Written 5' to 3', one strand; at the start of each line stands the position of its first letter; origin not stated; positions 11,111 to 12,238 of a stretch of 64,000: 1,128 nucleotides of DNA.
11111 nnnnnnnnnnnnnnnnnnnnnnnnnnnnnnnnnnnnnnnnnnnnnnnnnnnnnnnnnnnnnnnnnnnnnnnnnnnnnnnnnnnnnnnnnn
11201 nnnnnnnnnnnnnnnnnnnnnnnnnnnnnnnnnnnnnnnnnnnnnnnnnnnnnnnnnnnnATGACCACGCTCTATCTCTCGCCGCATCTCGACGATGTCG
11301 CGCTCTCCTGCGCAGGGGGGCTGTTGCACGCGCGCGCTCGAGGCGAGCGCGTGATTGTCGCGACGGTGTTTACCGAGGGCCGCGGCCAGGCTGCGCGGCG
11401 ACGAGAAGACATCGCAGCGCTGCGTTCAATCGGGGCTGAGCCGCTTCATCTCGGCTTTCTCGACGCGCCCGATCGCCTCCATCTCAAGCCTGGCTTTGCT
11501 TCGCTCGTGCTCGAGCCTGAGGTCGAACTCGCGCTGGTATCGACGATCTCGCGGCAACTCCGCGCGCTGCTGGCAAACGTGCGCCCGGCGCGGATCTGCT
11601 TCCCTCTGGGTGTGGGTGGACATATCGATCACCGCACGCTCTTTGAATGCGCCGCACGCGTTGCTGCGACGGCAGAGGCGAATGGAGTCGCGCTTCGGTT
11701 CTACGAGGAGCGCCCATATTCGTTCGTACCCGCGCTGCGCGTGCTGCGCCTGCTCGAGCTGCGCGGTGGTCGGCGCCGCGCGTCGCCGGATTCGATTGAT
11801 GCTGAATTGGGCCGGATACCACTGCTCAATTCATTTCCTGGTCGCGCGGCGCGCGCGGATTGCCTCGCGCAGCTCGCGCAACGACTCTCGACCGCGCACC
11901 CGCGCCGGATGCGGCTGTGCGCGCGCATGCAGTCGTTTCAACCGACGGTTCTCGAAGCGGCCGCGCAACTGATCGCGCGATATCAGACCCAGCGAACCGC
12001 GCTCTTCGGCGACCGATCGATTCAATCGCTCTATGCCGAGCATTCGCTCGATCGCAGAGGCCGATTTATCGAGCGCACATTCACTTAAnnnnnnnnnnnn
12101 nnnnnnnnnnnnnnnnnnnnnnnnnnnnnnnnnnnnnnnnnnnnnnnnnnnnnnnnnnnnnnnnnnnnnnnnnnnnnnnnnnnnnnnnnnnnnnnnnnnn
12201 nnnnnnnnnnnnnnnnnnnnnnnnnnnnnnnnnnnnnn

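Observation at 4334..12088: Radical SAM / double AsnB-like / GT1 / GT2 / kinase-like / PIG-L deacetylase operon: candidate aminosugar-amide head-group pathway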

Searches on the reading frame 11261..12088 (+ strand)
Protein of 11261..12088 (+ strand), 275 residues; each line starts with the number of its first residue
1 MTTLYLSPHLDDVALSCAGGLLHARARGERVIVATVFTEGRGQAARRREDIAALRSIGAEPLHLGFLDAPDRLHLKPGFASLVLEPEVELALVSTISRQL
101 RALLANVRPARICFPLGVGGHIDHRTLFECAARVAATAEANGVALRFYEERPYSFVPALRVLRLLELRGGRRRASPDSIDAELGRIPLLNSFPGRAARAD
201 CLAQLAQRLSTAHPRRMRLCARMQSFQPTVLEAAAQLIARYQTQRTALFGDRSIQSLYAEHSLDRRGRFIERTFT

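Call 4: search_protein_families(library=pfam, proteins=[window:11261-12088:+], max_evalue=0.01)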
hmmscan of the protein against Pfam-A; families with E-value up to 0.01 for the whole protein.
window:11261-12088:+ (275 aa): 1 family
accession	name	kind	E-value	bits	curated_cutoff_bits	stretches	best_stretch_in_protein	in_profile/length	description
PF02585.22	PIG-L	-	5.1e-13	50.1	28.2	1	4-133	1-127/129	GlcNAc-PI de-N-acetylase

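Call 5: search_protein_families(library=ncbifam, proteins=[window:11261-12088:+], max_evalue=0.01)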
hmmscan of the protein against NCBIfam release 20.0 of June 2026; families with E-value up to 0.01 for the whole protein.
window:11261-12088:+ (275 aa): 1 family
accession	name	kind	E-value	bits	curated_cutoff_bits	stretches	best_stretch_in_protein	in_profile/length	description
TIGR04001.1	thiol_BshB1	equivalog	8.7e-05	22.3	182.5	1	4-126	5-113/226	bacillithiol biosynthesis deacetylase BshB1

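Call 37: search_solved_structures(query=window:11261-12088:+, max_evalue=0.1)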
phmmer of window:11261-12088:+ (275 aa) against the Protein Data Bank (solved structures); distinct sequences matched with E-value up to 0.1: 4.
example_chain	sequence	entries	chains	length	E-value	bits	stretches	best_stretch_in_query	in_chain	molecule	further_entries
3dfi_A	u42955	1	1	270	4.5e-12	49.3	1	45-177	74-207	Pseudoaglycone deacetylase Dbv21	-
6iiy_A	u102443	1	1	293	4e-09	39.7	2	45-158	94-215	deacetylase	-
2x9l_A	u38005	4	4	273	5.5e-09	39.2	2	45-158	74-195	N-ACYL GLM PEUDO-TEICOPLANIN DEACETYLASE | Teicoplanin pseudoaglycone deacetylases Orf2 | Teicoplanin pseudoaglycone deacetylase Orf2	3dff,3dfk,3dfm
2xad_A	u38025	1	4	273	4.5e-08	36.2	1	4-39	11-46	N-ACYL GLM PEUDO-TEICOPLANIN DEACETYLASE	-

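Call 77: search_protein_families(library=padloc, proteins=[window:11261-12088:+], max_evalue=0.001)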
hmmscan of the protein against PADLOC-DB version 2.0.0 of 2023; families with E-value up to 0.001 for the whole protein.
window:11261-12088:+ (275 aa): 0 families
